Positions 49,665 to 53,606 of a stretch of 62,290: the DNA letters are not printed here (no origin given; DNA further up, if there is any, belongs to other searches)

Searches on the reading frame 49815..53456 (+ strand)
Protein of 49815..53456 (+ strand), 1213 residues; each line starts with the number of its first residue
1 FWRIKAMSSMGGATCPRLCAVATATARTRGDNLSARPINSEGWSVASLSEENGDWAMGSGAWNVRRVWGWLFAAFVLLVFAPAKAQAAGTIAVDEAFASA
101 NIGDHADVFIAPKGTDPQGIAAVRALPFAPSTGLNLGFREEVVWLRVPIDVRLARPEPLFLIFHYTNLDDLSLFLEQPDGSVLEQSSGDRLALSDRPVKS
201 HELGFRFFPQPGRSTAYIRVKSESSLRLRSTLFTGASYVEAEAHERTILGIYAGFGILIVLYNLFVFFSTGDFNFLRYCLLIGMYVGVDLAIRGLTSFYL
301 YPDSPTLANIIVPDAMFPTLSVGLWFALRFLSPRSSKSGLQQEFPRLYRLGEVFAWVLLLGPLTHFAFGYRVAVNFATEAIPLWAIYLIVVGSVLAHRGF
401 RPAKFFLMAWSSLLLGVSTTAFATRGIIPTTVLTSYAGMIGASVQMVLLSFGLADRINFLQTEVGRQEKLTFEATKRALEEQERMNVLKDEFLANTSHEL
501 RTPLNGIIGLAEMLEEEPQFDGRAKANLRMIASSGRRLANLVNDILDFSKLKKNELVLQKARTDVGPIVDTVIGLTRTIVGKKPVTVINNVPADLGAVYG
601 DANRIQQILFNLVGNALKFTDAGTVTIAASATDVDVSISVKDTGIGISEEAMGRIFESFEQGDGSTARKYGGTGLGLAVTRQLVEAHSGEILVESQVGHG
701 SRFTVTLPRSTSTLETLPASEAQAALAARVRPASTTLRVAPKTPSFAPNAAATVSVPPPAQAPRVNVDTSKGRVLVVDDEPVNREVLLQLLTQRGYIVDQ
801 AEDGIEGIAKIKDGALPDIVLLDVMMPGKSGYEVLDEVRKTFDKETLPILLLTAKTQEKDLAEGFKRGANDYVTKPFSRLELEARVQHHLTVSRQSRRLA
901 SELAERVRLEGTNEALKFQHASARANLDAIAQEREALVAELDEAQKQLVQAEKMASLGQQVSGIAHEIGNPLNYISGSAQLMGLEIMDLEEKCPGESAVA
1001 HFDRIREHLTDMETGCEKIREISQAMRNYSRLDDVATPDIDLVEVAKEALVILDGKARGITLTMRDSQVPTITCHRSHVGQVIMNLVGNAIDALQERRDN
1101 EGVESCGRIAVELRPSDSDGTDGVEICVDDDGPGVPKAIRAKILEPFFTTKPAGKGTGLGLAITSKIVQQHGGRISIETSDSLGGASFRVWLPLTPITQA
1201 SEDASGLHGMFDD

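Call 69: search_protein_families(library=pfam, proteins=[window:49815-53456:+], max_evalue=0.0001)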
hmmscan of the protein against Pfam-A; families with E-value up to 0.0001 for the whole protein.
window:49815-53456:+ (1213 aa): 7 families
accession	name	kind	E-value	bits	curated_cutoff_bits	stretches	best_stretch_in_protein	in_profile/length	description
PF02518.31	HATPase_c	-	2.8e-57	192.4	26.4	2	600-709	1-109/111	Histidine kinase-, DNA gyrase B-, and HSP90-like ATPase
PF07695.17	7TMR-DISM_7TM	-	9.1e-35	120.9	29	1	246-456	2-205/205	7TM diverse intracellular signalling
PF00512.31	HisKA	-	7.8e-29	100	26.9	2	489-552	2-64/66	His Kinase A (phospho-acceptor) domain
PF00072.30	Response_reg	-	2e-27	96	30.2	1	774-886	1-110/111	Response regulator receiver domain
PF07696.17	7TMR-DISMED2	-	5.3e-20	72.2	22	1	127-233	26-135/136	7TMR-DISM extracellular 2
PF13589.12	HATPase_c_3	-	2.7e-06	27.9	25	0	607-678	5-80/137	Histidine kinase-, DNA gyrase B-, and HSP90-like ATPase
PF13581.12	HATPase_c_2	-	3.2e-05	24.4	27.4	0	1114-1170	59-111/127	Histidine kinase-like ATPase domain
